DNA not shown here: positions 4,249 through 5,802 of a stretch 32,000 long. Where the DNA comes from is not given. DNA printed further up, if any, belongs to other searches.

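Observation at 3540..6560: Compositionally foreign block with a non-canonical agr-like / LytTR module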

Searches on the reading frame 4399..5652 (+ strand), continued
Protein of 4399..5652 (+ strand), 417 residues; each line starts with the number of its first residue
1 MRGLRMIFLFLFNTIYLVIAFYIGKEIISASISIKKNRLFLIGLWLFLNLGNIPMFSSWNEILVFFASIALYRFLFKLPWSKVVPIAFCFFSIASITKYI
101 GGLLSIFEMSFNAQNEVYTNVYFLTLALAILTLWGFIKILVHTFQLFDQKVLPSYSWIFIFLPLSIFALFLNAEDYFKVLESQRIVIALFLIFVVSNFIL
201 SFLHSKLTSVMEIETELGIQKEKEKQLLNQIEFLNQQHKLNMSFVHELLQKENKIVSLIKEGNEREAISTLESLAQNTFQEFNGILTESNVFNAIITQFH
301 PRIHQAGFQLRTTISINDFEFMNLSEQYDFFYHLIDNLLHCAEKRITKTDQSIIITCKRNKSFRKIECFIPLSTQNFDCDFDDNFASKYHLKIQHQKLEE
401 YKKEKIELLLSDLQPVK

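Call 37: fold_search(model_id=the predicted structure, library=pdb)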
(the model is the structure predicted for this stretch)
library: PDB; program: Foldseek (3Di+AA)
matches with E <= 10: 573; with E <= 0.001: 21
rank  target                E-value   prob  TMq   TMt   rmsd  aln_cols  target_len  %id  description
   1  6e95_A                4.0e-05  1.00  0.30  0.45   7.6       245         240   11  Chimeric structure of Saccharomyces cerevisiae GCN4 leucine zipper fused to Staphylococcus aureus AgrC cytoplasmic his (released 2019-02-27)
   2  6e52_A                8.0e-05  1.00  0.30  0.44   7.8       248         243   11  Chimeric structure of Saccharomyces cerevisiae GCN4 leucine zipper fused to Staphylococcus aureus AgrC cytoplasmic his (released 2019-02-27)
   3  7cch                  8.9e-05  1.00  0.21  0.42  12.9       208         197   12  Acinetobacter baumannii histidine kinase AdeS (released 2021-06-23)
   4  5iuk_D                1.8e-04  1.00  0.23  0.41  15.4       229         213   11  Crystal structure of the DesK-DesR complex in the phosphotransfer state with high Mg2+ (150 mM) (released 2016-12-21)
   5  3ehj_B                2.2e-04  1.00  0.23  0.41  16.7       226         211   12  Crystal structure of DesKC-H188V in complex with AMP-PCP (released 2009-09-15)
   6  5iuj_A                3.6e-04  1.00  0.21  0.37  15.2       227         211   11  Crystal structure of the DesK-DesR complex in the phosphotransfer state with low Mg2+ (20 mM) (released 2016-12-21)
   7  3ehj_A                4.3e-04  1.00  0.23  0.42  17.2       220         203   11  Crystal structure of DesKC-H188V in complex with AMP-PCP (released 2009-09-15)
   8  3gif_A                4.3e-04  1.00  0.22  0.41  15.1       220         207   12  Crystal structure of DesKC_H188E in complex with ADP (released 2009-09-15)
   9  7ssi_B                4.7e-04  1.00  0.22  0.40  17.4       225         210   12  CRYSTAL STRUCTURE OF THE DESK:DESR-Q10A COMPLEX IN THE PHOSPHOTRANSFER STATE (released 2022-11-16)
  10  3a0z_B                5.5e-04  1.00  0.22  0.55   4.9       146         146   10  Catalytic domain of histidine kinase ThkA (TM1359) (nucleotide free form 4: isopropanol, orthorombic) (released 2009-10-20)
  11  7ssi_E                5.5e-04  1.00  0.22  0.39  17.1       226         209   12  CRYSTAL STRUCTURE OF THE DESK:DESR-Q10A COMPLEX IN THE PHOSPHOTRANSFER STATE (released 2022-11-16)
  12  5epv_C                6.5e-04  1.00  0.19  0.36  15.7       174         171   13  Histidine kinase domain from the LOV-HK blue-light receptor from Brucella abortus (released 2016-02-24)
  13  3ehf_A                6.8e-04  1.00  0.20  0.43  13.0       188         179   10  Crystal structure of DesKC in complex with AMP-PCP (released 2009-09-15)
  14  1f51_B                7.6e-04  1.00  0.23  0.43   7.6       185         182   12  A TRANSIENT INTERACTION BETWEEN TWO PHOSPHORELAY PROTEINS TRAPPED IN A CRYSTAL LATTICE REVEALS THE MECHANISM OF MOLECU (released 2000-08-23)
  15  5iuk_A                7.6e-04  1.00  0.21  0.37  15.4       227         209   13  Crystal structure of the DesK-DesR complex in the phosphotransfer state with high Mg2+ (150 mM) (released 2016-12-21)
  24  6e52_B                1.2e-03  1.00  0.28  0.46   8.1       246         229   12  Chimeric structure of Saccharomyces cerevisiae GCN4 leucine zipper fused to Staphylococcus aureus AgrC cytoplasmic his (released 2019-02-27)
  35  1ixm_B                1.8e-03  1.00  0.23  0.45   8.1       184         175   12  CRYSTAL STRUCTURE OF SPOOB FROM BACILLUS SUBTILIS (released 1998-11-25)
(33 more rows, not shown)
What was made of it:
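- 4414..5652 (+): AgrC-like sensor (412 aa): six to seven TM helices, a DHp helix pair with His241, and a catalytic-domain-like fold lacking the conserved N-box Asn and all G-boxes. An upstream ATG at 4399 is an alternative start. Best PDB fold match is AgrC 6e95/6e52, then DesK and Spo0B (call 37).
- On agr quorum-sensing system (AgrBDCA): The best PDB match is AgrC (call 37).
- Closest known: Staphylococcus aureus agr. Same: The sensor is a multi-TM protein whose cytoplasmic part has AgrC (6e95/6e52) as its best structural match (call 37).
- The sensor's best fold match is AgrC (call 37).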

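Call 38: search_solved_structures(query=A1, max_evalue=10, show_alignments=3)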
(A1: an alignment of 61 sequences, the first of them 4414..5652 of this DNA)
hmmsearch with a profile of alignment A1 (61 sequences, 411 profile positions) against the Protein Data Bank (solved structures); distinct sequences matched with E-value up to 10: 12.
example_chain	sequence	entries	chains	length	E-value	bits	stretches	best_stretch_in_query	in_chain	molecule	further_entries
3v5s_A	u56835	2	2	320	0.87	11.5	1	5-70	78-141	Sodium/Calcium Exchanger | Uncharacterized membrane protein MJ0091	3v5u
5jdf_A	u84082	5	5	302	1.1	11.2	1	5-70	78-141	Uncharacterized membrane protein MJ0091 | sodium-calcium exchanger NCX_Mj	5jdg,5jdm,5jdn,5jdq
5hxc_A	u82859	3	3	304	1.1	11.1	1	5-70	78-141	sodium,calcium exchanger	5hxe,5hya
5hwx_A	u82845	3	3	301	1.1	11.1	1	5-70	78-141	sodium,calcium exchanger | Uncharacterized membrane protein MJ0091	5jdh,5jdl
5hwy_A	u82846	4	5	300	1.1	11.1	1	5-70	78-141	Uncharacterized membrane protein MJ0091 | sodium,calcium exchanger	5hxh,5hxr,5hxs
2ln3_A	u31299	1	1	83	1.7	10.5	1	336-395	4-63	DE NOVO DESIGNED PROTEIN OR135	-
4hkr_A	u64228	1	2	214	3.3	9.6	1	60-183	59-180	Calcium release-activated calcium channel protein 1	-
5azd_A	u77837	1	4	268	3.4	9.5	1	87-142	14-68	Bacteriorhodopsin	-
6bbg_A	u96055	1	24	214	4.2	9.2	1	60-183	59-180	Calcium release-activated calcium channel protein 1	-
4hks_A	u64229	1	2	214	4.2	9.2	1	60-183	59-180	Calcium release-activated calcium channel protein 1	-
6bbh_A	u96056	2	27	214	5.7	8.8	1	60-183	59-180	Calcium release-activated calcium channel protein 1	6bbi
6bbf_A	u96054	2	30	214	6.3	8.6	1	60-183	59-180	Calcium release-activated calcium channel protein 1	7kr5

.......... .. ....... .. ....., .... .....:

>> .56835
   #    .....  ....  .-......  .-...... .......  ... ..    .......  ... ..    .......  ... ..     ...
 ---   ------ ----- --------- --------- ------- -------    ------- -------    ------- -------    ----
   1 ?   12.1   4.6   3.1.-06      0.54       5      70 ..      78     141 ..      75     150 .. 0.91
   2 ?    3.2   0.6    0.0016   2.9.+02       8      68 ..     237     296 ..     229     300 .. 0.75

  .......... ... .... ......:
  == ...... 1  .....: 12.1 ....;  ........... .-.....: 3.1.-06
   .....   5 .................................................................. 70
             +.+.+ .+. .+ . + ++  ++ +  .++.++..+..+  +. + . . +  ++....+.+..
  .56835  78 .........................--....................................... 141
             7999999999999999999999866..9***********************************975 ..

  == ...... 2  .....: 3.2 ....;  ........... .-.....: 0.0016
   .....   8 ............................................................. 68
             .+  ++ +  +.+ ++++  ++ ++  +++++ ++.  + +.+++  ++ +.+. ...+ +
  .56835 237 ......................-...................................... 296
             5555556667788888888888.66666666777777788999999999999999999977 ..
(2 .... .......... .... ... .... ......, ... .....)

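Call 40: find_encoding_contigs(protein=P0009, flank=5000, max_places=2)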
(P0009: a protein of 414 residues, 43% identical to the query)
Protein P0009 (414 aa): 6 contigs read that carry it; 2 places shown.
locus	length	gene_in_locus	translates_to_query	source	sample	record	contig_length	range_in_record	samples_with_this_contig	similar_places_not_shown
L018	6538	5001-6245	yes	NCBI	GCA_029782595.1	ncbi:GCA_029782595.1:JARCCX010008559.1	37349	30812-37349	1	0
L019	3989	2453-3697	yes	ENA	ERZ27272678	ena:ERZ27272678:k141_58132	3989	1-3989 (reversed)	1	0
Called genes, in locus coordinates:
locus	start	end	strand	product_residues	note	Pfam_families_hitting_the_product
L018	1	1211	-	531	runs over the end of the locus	PF00665:rve (weak), PF22483:Mu-transpos_C_2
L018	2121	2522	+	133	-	PF05598:DUF772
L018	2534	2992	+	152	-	-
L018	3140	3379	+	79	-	-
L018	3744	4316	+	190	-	PF04647:AgrB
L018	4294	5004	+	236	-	PF00072:Response_reg, PF04397:LytTR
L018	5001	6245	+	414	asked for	-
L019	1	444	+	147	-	?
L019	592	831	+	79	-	-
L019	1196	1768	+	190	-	PF04647:AgrB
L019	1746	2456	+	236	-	PF00072:Response_reg, PF04397:LytTR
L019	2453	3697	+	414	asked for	-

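Call 41: find_encoding_contigs(protein=P0010, flank=5000, max_places=2)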
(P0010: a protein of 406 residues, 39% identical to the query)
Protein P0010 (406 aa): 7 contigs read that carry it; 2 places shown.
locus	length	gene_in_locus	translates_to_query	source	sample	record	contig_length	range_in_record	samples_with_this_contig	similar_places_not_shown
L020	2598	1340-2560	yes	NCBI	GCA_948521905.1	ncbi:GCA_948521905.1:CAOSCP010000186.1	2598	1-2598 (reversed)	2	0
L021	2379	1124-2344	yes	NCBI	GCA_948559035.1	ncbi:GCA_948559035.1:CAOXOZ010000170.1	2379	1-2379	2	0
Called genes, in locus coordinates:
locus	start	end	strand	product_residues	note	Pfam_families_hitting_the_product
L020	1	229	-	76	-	PF12323:HTH_OrfB_IS605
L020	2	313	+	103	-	?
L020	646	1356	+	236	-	PF00072:Response_reg, PF04397:LytTR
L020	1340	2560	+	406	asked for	-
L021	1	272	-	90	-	?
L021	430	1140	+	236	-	PF00072:Response_reg, PF04397:LytTR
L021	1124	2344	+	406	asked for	-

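Call 42: find_encoding_contigs(protein=P0011, flank=5000, max_places=2)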
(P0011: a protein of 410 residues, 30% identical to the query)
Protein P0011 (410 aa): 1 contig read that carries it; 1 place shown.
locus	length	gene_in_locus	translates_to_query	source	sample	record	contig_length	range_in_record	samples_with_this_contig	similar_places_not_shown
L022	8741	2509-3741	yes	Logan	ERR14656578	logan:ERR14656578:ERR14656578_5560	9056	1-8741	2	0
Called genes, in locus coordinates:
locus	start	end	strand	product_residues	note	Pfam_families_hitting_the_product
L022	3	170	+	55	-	?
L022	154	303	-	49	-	-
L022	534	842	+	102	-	PF01381:HTH_3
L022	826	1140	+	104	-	PF01381:HTH_3 (weak)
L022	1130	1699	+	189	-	PF04647:AgrB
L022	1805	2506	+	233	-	PF00072:Response_reg, PF04397:LytTR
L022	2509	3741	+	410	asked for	-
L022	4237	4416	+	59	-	-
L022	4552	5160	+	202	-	PF11667:DUF3267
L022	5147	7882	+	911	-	PF13575:DUF4135, PF05147:LANC_like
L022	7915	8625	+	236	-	PF02525:Flavodoxin_2, PF03358:FMN_red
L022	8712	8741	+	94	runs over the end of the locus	PF10694:DUF2500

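Call 97: search_protein_families(library=pfam, proteins=[L017:4553-4915:-, L017:4912-5100:-, L017:2907-4556:-], max_evalue=0.1)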
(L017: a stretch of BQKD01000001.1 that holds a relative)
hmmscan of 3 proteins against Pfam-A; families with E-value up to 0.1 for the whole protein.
L017:4553-4915:- (120 aa): 1 family
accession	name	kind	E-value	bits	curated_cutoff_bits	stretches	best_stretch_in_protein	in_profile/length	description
PF05717.18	TnpB_IS66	-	7.9e-36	122.5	26.6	1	11-107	2-99/101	IS66 Orf2 like protein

L017:4912-5100:- (62 aa): 1 family
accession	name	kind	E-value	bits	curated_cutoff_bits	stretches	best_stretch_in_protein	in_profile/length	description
PF16672.11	LAMTOR5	-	0.074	13.6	27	1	27-51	57-81/88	Ragulator complex protein LAMTOR5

L017:2907-4556:- (549 aa): 5 families
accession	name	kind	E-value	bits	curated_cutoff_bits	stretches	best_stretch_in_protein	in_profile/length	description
PF03050.20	DDE_Tnp_IS66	-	8.8e-78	262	23.1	1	208-492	2-283/284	Transposase IS66 family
PF13005.12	zf-IS66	-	8.2e-10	39.4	27.3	1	143-187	1-45/46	zinc-finger binding domain of transposase IS66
PF13007.12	LZ_Tnp_IS66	-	2.7e-08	34.9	22.9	1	66-135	4-71/71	Transposase C of IS166 homeodomain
PF13817.11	DDE_Tnp_IS66_C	-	2.9e-08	34.2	30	1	499-540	1-39/39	IS66 C-terminal element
PF25164.1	CoiA_N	-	0.095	12.7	26.3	0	138-160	10-35/50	Competence protein CoiA, N-terminal domain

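Call 100: find_related_loci(query=A11, collection=metagenome_contigs, flank=4000)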
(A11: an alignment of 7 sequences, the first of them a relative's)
Query A11 (410 aa) in metagenome_contigs; peptide patterns used: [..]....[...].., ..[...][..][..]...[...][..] (x = any residue, [..] = any of these).
600 stretches matched a pattern (row limit reached: there are more); 82 encode a relative of the query (tblastn E <= 1e-3); the best 80 are kept; 80 distinct loci.
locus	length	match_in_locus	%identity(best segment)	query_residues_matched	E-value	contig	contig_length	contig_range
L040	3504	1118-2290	36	16-408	2e-64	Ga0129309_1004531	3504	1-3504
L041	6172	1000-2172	35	15-407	1e-57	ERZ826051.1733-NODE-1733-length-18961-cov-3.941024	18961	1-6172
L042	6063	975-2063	37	15-373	4e-57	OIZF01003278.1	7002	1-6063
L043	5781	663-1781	34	6-376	2e-56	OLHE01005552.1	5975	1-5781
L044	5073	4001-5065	33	6-360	3e-55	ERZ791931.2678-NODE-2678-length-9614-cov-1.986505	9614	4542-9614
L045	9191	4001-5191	29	12-407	4e-54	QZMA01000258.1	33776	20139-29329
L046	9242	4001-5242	34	1-410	1e-60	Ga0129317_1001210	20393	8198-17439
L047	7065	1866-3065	32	6-407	3e-53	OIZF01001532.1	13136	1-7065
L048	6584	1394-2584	29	12-407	3e-52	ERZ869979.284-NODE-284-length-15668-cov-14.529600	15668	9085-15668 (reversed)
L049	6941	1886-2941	30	12-360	4e-52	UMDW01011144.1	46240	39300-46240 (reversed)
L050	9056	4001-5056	30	12-360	4e-52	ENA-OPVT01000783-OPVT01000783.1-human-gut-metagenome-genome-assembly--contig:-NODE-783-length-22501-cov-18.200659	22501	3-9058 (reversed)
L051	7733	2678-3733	30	12-360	2e-51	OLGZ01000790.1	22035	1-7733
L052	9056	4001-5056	30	12-360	2e-51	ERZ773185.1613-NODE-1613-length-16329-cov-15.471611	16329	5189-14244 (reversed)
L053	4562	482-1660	32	15-409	5e-51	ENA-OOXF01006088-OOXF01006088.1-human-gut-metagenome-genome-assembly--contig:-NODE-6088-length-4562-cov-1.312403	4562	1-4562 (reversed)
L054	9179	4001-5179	32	15-409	1e-50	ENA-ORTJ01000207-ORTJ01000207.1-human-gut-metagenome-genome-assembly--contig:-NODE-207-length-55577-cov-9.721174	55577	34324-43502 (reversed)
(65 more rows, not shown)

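Call 114: search_protein_families(library=padloc, proteins=[window:4414-5652:+], max_evalue=0.01)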
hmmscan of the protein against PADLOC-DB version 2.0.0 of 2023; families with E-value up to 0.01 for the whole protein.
window:4414-5652:+ (412 aa): 0 families

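Call 115: search_protein_families(library=phrogs, proteins=[window:4414-5652:+], max_evalue=0.01)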
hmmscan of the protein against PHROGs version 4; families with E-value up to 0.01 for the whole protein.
window:4414-5652:+ (412 aa): 0 families
